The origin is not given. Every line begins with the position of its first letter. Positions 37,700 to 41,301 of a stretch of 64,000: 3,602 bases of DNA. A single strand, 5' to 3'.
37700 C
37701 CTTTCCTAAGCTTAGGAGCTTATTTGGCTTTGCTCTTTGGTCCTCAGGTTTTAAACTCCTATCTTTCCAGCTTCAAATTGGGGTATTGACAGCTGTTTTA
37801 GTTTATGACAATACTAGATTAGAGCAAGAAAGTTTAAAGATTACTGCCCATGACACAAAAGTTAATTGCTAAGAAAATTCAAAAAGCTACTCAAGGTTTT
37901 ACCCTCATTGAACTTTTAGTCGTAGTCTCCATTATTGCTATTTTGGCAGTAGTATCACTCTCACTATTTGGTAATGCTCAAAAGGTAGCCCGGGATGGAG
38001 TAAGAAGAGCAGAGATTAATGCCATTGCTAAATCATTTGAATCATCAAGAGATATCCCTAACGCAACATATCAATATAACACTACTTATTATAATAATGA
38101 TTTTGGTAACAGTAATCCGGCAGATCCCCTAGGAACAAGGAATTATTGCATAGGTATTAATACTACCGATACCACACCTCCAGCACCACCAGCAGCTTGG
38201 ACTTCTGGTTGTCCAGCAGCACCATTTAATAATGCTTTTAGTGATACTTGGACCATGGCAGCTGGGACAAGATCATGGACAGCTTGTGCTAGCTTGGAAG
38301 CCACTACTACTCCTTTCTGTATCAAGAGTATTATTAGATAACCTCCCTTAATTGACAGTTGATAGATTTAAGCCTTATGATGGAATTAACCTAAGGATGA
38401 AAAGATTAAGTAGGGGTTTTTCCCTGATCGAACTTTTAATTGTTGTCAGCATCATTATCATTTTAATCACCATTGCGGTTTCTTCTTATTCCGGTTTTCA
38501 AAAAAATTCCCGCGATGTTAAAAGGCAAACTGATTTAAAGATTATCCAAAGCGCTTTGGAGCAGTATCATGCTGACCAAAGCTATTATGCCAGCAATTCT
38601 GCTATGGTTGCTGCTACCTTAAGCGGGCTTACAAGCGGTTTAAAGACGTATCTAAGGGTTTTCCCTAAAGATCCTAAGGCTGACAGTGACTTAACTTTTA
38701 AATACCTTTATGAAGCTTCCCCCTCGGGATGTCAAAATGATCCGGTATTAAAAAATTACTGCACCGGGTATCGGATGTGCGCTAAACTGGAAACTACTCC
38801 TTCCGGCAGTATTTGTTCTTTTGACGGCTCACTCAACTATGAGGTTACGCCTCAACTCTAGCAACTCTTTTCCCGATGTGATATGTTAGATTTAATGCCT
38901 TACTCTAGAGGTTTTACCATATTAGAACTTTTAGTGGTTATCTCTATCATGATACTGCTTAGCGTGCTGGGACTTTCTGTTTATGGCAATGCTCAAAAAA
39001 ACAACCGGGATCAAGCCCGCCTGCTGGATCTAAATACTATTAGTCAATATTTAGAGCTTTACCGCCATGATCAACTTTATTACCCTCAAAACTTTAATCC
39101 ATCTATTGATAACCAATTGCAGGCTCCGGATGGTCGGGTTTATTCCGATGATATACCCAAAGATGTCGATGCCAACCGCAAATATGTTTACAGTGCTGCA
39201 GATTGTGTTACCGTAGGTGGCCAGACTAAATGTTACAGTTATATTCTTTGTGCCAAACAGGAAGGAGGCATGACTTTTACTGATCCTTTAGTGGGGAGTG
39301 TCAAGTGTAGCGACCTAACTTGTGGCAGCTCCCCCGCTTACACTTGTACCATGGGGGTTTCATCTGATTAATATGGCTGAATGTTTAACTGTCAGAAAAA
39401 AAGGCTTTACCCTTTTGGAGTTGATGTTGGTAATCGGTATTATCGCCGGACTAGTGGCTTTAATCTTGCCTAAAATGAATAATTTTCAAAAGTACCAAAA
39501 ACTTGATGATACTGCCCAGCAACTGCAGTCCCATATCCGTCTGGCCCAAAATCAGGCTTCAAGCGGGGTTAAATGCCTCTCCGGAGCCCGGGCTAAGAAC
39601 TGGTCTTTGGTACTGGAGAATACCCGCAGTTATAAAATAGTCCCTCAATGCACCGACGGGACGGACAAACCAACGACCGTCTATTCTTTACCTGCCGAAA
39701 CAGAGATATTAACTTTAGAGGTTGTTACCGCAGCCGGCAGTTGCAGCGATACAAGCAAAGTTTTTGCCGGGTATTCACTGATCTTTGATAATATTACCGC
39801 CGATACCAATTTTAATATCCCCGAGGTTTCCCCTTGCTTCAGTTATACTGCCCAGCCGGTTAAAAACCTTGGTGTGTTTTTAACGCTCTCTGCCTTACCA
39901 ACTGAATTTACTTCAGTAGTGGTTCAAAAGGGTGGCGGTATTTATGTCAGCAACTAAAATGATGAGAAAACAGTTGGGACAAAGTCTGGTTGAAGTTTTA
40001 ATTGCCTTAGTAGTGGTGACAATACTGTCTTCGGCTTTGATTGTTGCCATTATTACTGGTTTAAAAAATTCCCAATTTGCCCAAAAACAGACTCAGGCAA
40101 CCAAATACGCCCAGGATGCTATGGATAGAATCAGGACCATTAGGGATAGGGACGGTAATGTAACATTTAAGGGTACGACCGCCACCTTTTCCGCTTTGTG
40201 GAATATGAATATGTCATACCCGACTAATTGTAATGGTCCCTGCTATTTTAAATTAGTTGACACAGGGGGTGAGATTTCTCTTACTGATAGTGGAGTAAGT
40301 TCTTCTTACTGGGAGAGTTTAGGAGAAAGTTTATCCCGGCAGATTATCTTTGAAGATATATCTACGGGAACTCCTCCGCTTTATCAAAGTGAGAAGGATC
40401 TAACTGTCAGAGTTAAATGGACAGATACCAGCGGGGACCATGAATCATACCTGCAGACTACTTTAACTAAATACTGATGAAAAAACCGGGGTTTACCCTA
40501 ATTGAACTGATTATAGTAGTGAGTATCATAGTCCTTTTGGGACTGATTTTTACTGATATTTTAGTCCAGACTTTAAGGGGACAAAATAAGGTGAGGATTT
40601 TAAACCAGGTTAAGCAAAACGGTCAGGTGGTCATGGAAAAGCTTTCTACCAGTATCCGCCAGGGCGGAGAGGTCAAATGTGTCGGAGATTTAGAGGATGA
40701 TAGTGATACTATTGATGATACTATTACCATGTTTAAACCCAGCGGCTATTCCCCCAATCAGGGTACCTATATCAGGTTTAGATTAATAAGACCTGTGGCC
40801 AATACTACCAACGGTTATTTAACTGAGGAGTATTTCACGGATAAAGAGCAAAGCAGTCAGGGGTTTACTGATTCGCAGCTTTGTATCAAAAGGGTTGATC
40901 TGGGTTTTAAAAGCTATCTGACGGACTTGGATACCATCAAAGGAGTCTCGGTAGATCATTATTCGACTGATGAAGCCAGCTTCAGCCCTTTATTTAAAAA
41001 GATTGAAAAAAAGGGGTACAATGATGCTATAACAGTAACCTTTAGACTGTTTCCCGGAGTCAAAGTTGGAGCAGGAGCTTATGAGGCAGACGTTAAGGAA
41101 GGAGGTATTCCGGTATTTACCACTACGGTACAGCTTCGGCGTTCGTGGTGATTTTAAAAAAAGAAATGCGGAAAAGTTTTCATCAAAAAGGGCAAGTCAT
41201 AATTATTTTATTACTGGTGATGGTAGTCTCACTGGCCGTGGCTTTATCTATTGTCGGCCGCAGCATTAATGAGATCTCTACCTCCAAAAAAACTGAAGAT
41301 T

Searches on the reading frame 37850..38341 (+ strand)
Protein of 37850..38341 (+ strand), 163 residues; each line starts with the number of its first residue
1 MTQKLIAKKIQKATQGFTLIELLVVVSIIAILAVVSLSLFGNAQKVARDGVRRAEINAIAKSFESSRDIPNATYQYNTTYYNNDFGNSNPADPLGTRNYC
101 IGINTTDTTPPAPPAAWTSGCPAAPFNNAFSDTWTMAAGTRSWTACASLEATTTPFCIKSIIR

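Call 23: search_protein_families(library=pfam, proteins=[window:37850-38341:+], max_evalue=0.001)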
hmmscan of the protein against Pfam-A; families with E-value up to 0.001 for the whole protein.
window:37850-38341:+ (163 aa): 1 family
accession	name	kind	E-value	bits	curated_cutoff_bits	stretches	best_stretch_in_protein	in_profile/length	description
PF07963.17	N_methyl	-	6.7e-08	32.2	21.2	1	13-36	3-26/27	Prokaryotic N-terminal methylation motif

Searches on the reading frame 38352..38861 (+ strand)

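Call 23: search_protein_families(library=pfam, proteins=[window:38352-38861:+], max_evalue=0.001)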
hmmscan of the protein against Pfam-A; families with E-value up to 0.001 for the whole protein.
window:38352-38861:+ (169 aa): 1 family
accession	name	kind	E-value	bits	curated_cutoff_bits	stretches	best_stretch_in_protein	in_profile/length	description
PF07963.17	N_methyl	-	5.8e-06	26.1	21.2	1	18-42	2-26/27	Prokaryotic N-terminal methylation motif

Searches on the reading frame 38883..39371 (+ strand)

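Call 23: search_protein_families(library=pfam, proteins=[window:38883-39371:+], max_evalue=0.001)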
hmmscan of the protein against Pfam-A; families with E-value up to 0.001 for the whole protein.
window:38883-39371:+ (162 aa): 1 family
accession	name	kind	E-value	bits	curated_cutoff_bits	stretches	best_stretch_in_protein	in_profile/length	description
PF07963.17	N_methyl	-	7.3e-05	22.6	21.2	1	5-28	1-24/27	Prokaryotic N-terminal methylation motif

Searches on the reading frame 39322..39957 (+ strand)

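Call 23: search_protein_families(library=pfam, proteins=[window:39322-39957:+], max_evalue=0.001)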
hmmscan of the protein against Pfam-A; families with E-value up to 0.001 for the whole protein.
window:39322-39957:+ (211 aa): 1 family
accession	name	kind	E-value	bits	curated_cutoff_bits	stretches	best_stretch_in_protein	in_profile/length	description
PF07963.17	N_methyl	-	0.00036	20.4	21.2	1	25-42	3-20/27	Prokaryotic N-terminal methylation motif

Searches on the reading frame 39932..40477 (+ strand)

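Call 23: search_protein_families(library=pfam, proteins=[window:39932-40477:+], max_evalue=0.001)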
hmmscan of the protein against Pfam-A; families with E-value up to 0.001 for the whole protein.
window:39932-40477:+ (181 aa): 1 family
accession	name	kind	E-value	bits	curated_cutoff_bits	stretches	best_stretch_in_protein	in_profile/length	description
PF07963.17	N_methyl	-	2.3e-06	27.4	21.2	1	11-36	1-26/27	Prokaryotic N-terminal methylation motif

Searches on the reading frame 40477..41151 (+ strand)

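Call 23: search_protein_families(library=pfam, proteins=[window:40477-41151:+], max_evalue=0.001)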
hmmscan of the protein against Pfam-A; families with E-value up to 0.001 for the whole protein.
window:40477-41151:+ (224 aa): 1 family
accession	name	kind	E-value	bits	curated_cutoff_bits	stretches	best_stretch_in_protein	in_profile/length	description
PF07963.17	N_methyl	-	0.00011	22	21.2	1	2-24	3-25/27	Prokaryotic N-terminal methylation motif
